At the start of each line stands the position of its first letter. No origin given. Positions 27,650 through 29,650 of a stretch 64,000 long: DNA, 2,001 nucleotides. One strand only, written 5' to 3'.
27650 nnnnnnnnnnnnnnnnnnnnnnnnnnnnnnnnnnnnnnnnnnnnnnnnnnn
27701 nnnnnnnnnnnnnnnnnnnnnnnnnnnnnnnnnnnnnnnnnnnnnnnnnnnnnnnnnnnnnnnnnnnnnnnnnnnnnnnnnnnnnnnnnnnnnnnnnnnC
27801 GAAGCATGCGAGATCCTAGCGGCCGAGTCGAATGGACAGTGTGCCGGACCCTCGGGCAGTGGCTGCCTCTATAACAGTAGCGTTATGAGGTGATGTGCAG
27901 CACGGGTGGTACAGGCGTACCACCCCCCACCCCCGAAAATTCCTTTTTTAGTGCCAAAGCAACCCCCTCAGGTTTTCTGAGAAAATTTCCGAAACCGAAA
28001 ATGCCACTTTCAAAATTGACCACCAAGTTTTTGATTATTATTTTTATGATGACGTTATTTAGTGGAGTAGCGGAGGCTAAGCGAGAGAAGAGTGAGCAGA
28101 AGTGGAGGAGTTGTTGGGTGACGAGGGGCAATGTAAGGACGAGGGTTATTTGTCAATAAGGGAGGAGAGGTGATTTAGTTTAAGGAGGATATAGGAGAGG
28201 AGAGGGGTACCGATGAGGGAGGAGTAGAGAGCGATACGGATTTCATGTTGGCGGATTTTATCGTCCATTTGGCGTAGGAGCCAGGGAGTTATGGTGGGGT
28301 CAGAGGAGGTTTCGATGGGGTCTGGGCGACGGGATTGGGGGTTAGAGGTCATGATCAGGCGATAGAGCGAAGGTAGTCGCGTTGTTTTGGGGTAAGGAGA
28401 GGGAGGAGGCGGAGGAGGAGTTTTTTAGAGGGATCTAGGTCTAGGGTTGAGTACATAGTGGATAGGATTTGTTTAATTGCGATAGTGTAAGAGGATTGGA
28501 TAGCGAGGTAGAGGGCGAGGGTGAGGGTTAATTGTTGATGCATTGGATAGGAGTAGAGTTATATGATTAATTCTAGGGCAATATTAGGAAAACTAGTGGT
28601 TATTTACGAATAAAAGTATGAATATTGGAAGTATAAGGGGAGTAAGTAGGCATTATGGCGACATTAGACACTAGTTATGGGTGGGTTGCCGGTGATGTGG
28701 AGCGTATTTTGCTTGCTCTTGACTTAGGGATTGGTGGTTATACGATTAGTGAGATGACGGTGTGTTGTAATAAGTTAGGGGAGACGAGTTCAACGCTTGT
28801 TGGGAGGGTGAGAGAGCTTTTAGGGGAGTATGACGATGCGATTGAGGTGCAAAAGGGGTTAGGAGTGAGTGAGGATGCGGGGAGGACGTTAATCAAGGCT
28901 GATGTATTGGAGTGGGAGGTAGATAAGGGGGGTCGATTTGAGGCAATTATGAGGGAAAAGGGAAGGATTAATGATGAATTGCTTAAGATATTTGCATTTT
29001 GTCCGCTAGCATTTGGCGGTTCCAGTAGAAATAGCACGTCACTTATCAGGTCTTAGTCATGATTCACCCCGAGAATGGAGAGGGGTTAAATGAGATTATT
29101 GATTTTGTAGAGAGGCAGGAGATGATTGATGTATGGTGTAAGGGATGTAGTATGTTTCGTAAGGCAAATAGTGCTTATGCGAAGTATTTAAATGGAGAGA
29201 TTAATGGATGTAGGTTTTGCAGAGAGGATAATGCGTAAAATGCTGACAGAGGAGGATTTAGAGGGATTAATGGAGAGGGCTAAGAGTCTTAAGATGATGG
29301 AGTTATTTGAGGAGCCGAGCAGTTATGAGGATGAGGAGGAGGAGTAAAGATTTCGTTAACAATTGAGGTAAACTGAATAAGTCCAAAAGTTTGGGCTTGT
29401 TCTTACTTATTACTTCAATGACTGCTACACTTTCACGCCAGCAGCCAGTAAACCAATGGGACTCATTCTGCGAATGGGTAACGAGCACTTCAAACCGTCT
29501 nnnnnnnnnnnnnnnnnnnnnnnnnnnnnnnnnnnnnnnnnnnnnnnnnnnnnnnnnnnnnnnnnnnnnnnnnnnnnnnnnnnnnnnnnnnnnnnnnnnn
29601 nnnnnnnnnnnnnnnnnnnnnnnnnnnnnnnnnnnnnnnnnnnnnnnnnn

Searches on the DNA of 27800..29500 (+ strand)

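Call 7: search_dna_similar(query=window:27800-29500:+, collection=phages, mode=distant, max_rows=20)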
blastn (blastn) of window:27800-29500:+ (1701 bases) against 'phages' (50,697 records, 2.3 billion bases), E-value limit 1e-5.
No match.
